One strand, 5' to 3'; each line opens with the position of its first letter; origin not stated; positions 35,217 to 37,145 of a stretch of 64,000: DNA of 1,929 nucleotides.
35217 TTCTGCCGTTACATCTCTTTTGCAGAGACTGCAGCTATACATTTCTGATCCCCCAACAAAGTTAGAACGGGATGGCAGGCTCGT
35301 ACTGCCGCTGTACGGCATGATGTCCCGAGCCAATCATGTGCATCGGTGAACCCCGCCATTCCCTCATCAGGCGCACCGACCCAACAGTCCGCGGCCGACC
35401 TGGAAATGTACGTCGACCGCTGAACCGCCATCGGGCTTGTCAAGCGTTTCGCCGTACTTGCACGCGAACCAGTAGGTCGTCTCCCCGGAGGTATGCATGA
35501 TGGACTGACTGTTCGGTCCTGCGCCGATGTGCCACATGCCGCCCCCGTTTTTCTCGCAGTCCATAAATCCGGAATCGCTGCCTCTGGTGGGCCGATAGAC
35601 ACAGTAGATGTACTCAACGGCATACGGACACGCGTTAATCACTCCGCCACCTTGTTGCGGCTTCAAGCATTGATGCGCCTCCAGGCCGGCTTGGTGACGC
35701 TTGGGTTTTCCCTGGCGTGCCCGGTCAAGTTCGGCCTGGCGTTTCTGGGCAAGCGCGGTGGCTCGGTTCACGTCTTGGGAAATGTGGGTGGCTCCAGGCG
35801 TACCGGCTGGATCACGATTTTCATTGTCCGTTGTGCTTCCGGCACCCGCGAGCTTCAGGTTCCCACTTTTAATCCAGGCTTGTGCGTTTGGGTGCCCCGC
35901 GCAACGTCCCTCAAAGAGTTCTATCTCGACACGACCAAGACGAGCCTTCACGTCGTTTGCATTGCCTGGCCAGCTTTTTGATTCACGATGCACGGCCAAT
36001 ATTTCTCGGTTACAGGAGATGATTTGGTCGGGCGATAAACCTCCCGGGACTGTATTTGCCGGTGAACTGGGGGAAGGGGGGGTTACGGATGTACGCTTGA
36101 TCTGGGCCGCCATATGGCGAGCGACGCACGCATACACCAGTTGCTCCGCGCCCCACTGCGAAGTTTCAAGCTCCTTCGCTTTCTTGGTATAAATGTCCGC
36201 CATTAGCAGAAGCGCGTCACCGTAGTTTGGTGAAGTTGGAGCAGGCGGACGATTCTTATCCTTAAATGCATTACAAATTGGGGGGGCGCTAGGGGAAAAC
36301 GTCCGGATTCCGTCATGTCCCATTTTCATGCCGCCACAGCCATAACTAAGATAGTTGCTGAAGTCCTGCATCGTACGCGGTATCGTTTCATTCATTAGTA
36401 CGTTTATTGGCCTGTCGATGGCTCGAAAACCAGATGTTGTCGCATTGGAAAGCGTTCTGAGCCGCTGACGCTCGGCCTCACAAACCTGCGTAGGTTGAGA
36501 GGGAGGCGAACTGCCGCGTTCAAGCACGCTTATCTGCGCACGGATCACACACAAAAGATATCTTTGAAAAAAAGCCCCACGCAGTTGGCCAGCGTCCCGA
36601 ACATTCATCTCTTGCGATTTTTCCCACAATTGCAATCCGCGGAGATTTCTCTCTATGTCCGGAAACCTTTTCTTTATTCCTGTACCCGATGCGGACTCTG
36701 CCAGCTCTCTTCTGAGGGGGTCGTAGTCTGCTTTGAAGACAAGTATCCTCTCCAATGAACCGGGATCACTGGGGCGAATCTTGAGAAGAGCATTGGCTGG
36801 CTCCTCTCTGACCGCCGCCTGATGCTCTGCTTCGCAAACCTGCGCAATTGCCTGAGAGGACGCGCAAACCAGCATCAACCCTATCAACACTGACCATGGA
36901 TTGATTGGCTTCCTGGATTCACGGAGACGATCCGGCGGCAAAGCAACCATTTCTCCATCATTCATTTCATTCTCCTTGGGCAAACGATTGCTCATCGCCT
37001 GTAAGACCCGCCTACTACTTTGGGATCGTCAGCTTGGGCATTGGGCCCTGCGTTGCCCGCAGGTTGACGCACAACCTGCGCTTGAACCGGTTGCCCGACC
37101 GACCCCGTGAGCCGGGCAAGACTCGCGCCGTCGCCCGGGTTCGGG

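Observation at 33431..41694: Lower-GC islet of about 8.3 kb encoding eight co-directional genes, six of them exported and mostly cysteine-rich, with no family I can name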

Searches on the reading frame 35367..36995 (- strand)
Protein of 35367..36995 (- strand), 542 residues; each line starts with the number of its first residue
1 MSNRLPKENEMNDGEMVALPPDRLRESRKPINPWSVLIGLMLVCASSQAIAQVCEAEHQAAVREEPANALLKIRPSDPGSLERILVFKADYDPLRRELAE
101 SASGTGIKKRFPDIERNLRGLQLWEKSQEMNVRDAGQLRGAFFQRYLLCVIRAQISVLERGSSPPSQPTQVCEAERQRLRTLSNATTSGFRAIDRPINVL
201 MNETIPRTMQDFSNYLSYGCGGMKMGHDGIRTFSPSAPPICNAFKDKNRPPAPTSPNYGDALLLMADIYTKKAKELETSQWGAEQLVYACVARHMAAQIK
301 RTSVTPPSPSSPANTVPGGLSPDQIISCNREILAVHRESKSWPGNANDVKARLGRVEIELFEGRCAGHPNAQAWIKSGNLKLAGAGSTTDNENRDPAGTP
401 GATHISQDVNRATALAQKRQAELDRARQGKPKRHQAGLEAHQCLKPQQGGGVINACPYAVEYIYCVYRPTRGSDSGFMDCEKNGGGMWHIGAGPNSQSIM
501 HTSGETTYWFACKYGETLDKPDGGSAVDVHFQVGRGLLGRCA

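Call 4: search_protein_families(library=pfam, proteins=[window:35367-36995:-], max_evalue=1)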
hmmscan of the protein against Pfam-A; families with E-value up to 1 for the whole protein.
window:35367-36995:- (542 aa): 0 families

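Call 5: search_protein_families(library=ncbifam, proteins=[window:35367-36995:-], max_evalue=1)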
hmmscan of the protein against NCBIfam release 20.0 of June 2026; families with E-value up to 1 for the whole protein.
window:35367-36995:- (542 aa): 0 families

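Call 10: find_homologous_proteins(query=window:35367-36995:-)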
Query window:35367-36995:- (542 aa): 13 proteins with E <= 0.001 among 8000 candidates.
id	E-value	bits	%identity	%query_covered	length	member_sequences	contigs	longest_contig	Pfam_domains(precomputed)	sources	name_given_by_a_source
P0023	0.0e+0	1238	100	98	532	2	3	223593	-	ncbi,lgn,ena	-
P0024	1.8e-138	481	82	28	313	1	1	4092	-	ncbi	-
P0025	3.6e-127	444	82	25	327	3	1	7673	-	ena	-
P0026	2.7e-84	302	65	26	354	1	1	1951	-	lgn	-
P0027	4.5e-76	275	68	25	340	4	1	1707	-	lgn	-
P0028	7.8e-66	241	41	70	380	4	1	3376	-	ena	-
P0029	3.5e-64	236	63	28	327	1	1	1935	-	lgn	-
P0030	5.1e-64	235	70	25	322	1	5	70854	-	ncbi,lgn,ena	-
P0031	1.1e-62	231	65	28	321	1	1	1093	-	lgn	-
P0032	1.9e-61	227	68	27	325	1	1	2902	-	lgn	-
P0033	2.7e-58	217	59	29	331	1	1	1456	-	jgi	jgi:hypothetical protein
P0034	4.5e-51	193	61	26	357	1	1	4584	-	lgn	-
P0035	3.4e-8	51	29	37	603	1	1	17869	-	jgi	jgi:hypothetical protein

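Call 35: search_protein_families(library=padloc, proteins=[window:35367-36995:-], max_evalue=0.1)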
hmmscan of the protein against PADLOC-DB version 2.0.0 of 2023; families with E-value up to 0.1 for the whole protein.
window:35367-36995:- (542 aa): 0 families

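Call 36: search_protein_families(library=phrogs, proteins=[window:35367-36995:-], max_evalue=0.1)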
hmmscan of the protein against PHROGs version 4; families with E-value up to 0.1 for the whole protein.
window:35367-36995:- (542 aa): 0 families

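Call 40: find_encoding_contigs(protein=P0030, flank=10000, max_places=3)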
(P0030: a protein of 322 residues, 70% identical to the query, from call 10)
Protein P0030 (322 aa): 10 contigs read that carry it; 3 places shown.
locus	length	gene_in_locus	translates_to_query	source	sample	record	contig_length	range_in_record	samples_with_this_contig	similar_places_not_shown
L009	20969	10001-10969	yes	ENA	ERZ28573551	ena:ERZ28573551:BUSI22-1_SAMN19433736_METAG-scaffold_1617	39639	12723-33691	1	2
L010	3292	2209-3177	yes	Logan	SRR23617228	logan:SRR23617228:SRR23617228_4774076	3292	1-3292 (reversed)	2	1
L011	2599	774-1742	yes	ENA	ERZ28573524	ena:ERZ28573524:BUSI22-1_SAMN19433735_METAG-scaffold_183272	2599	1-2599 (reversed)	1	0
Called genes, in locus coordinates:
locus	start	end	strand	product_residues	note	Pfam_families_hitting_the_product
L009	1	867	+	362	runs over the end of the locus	PF01210:NAD_Gly3P_dh_N, PF07479:NAD_Gly3P_dh_C, PF20618:GPD_NAD_C_bact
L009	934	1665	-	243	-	PF09225:Endonuc-PvuII (faint)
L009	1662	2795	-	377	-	PF00145:DNA_methylase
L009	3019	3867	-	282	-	PF02569:Pantoate_ligase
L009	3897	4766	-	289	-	PF02548:Pantoate_transf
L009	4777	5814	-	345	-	PF04055:Radical_SAM, PF06968:BATS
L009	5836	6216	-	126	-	PF02261:Asp_decarbox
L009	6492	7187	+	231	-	PF02798:GST_N, PF13409:GST_N_2, PF13417:GST_N_3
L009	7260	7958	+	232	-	PF00702:Hydrolase, PF13419:HAD_2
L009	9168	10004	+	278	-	PF02493:MORN (faint)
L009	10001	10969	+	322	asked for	-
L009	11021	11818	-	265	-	PF02616:SMC_ScpA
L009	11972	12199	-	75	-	PF11943:DUF3460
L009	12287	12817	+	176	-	PF04355:BamE (faint)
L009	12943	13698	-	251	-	PF06912:DUF1275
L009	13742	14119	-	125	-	PF01850:PIN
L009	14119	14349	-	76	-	PF04014:MazE_antitoxin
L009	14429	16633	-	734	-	PF00133:tRNA-synt_1, PF09334:tRNA-synt_1g, PF01588:tRNA_bind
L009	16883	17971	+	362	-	PF01883:FeS_assembly_P, PF00142:Fer4_NifH (faint), PF01656:CbiA, PF02374:ArsA_ATPase (faint), PF09140:MipZ, PF10609:ParA, PF13614:AAA_31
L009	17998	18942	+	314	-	PF00126:HTH_1, PF03466:LysR_substrate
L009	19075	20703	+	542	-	PF07690:MFS_1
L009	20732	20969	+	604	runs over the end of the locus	PF01257:2Fe-2S_thioredx, PF01512:Complex1_51K, PF10531:SLBB (weak), PF10589:NADH_4Fe-4S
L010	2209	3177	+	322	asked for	-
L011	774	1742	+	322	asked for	-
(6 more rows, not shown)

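Call 44: search_protein_families(library=pfam, alignment_id=A5, max_evalue=0.01)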
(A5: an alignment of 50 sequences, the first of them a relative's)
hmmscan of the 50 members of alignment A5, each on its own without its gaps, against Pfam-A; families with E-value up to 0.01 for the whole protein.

A. member 1, P0023 (532 aa): 0 families

B. families by the number of members that match (of 50 scanned): 6 families
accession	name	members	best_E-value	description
PF03401.19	TctC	3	2.1e-08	Tripartite tricarboxylate transporter family receptor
PF03153.18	TFIIA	2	9.6e-05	Transcription factor IIA, alpha/beta subunit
PF03544.19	TonB_C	1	9e-12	Gram-negative bacterial TonB protein C-terminal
PF13501.12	SoxY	1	5.5e-07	Sulfur oxidation protein SoxY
PF24770.2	Ig-CFAP74_2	1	0.0062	CFAP74 second Ig-like domain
PF13964.12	Kelch_6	1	0.0094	Kelch motif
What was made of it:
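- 35370..35744 (-): C-terminal 6-Cys domain ('Cdom') with its preceding basic motif: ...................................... No Pfam match covers it in 50 members (call 44).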

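Call 46: predict_structure(alignment_id=A2)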
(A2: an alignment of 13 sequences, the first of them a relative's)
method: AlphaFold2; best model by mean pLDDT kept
length: 532 residues; sequences in the alignment: 13
mean_pLDDT: 49.6   pTM: 0.25
mean pLDDT of the five models: 49.6, 48.7, 48.7, 48.4, 46.5
residues with pLDDT >= 90: 0; 70-90: 52; 50-70: 174; < 50: 306
segments of 3 or more residues with pLDDT < 50: 1-18, 29-102, 128-130, 151-222, 224-247, 272-274, 276-281, 293-309, 369-382, 384-396, 417-426, 461-468, 471-474, 505-532
pLDDT, mean of each block of 10 residues (from residue 1): 38 44 50 40 42 36 36 37 38 34 54 70 58 62 61 35 36 33 33 40 42 40 46 42 47 61 60 47 55 40 39 72 79 77 74 74 58 43 44 45 49 49 48 62 66 61 45 55 57 56 49 37 33 40
secondary structure, 60 per line:
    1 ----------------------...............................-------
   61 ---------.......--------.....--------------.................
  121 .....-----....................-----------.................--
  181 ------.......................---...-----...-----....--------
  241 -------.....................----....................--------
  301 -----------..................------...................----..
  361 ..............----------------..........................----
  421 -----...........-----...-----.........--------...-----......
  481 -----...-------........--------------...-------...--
elements in order: H23-53 H70-76 H85-89 H104-125 H131-150 H162-178 H187-209 E213-215 E221-223 H229-232 H248-268 H273-292 H312-329 H336-354 H359-374 H391-416 H426-433 E434-436 E442-444 E450-458 E467-469 E475-480 E486-488 E496-503 E518-520 E528-530

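Call 56: search_protein_families(library=pfam, proteins=[L009:9168-10004:+], max_evalue=0.1)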
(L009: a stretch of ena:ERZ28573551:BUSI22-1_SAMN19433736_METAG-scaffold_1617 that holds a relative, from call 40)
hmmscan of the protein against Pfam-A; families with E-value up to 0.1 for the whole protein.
L009:9168-10004:+ (278 aa): 1 family
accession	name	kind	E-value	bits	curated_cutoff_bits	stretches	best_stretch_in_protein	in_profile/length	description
PF02493.26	MORN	-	6.4e-07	29.4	22.5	1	143-165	1-23/23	MORN repeat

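Call 67: search_dna_similar(query=window:35367-36965:-, collection=plasmids, mode=protein, max_evalue=0.001, max_rows=15)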
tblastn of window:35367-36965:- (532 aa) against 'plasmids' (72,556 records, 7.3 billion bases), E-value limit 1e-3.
No match.

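Call 73: find_encoding_contigs(protein=P0024, flank=5000, max_places=2)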
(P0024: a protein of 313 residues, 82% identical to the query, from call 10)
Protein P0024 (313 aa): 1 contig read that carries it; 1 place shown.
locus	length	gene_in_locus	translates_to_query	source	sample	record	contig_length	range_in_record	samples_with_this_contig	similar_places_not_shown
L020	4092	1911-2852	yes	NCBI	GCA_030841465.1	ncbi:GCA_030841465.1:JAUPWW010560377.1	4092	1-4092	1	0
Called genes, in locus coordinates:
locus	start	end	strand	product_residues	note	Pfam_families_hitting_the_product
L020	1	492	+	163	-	?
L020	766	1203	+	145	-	-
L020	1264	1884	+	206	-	PF03401:TctC (weak)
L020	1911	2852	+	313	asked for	-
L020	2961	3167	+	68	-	-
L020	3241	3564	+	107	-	-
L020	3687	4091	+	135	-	?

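Call 76: fold_search(model_id=the predicted structure, library=pdb)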
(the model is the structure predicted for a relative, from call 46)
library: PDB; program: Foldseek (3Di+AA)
matches with E <= 10: 240; with E <= 0.001: 0
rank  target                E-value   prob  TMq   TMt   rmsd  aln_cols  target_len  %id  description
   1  2r32                  2.1e-01  0.41  0.11  0.30  11.0       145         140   10  Crystal Structure of human GITRL variant (released 2007-11-20)
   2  8vtb_A                2.8e-01  0.06  0.09  0.11  28.1       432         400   13  SthK R120A R124A in the presence of PIP2 and cAMP (released 2024-09-25)
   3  1nf4_H                3.4e-01  0.18  0.08  0.21  30.3       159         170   21  X-Ray Structure of the Desulfovibrio desulfuricans bacterioferritin: the diiron site in different states (reduced stru (released 2003-04-01)
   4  9nwk_A                3.4e-01  0.06  0.09  0.11  26.8       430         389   13  cAMP-bound WT SthK in 3:1 DOPC:POPE nanodiscs (released 2025-11-12)
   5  4e4s_D                3.6e-01  0.20  0.09  0.29  10.1        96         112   14  Crystal structure of Pika GITRL (released 2012-03-21)
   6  4e4s_C                3.6e-01  0.18  0.09  0.29  10.7       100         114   15  Crystal structure of Pika GITRL (released 2012-03-21)
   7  4db5                  4.3e-01  0.16  0.08  0.27  11.0       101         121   12  Crystal structure of Rabbit GITRL (released 2012-03-21)
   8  8vt9_A                4.3e-01  0.05  0.10  0.11  28.4       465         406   12  WT SthK in the presence of PIP2 and cAMP (released 2024-09-25)
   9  4e4s_F                4.9e-01  0.15  0.08  0.27  12.3        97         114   15  Crystal structure of Pika GITRL (released 2012-03-21)
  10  3b94_D                5.5e-01  0.33  0.10  0.36  10.5        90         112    8  Crystal structure of human GITRL (released 2008-02-12)
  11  8vta_A                5.5e-01  0.04  0.09  0.11  27.9       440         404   13  SthK R120A in the presence of PIP2 and cAMP (released 2024-09-25)
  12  4g4f                  6.6e-01  0.13  0.08  0.27  13.3        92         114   13  Crystal structure of GITRL from Bushbaby (released 2012-08-01)
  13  4e4s_B                7.0e-01  0.14  0.09  0.28  10.3        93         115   14  Crystal structure of Pika GITRL (released 2012-03-21)
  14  8esc_E                7.0e-01  0.03  0.08  0.09  39.7       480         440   12  Structure of the Yeast NuA4 Histone Acetyltransferase Complex (released 2022-11-16)
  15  4mxw_B                7.9e-01  0.15  0.09  0.28   7.8       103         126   13  Structure of heterotrimeric lymphotoxin LTa1b2 bound to lymphotoxin beta receptor LTbR and anti-LTa Fab (released 2013-11-13)
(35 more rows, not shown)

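Call 87: search_protein_families(library=pfam, proteins=[L020:766-1203:+], max_evalue=0.05)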
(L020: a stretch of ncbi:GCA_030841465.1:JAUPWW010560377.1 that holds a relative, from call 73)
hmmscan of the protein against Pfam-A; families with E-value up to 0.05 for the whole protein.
L020:766-1203:+ (145 aa): 1 family
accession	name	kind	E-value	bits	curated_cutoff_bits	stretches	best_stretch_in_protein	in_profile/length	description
PF01105.29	EMP24_GP25L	-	0.048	14.1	25.9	0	104-140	61-97/182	emp24/gp25L/p24 family/GOLD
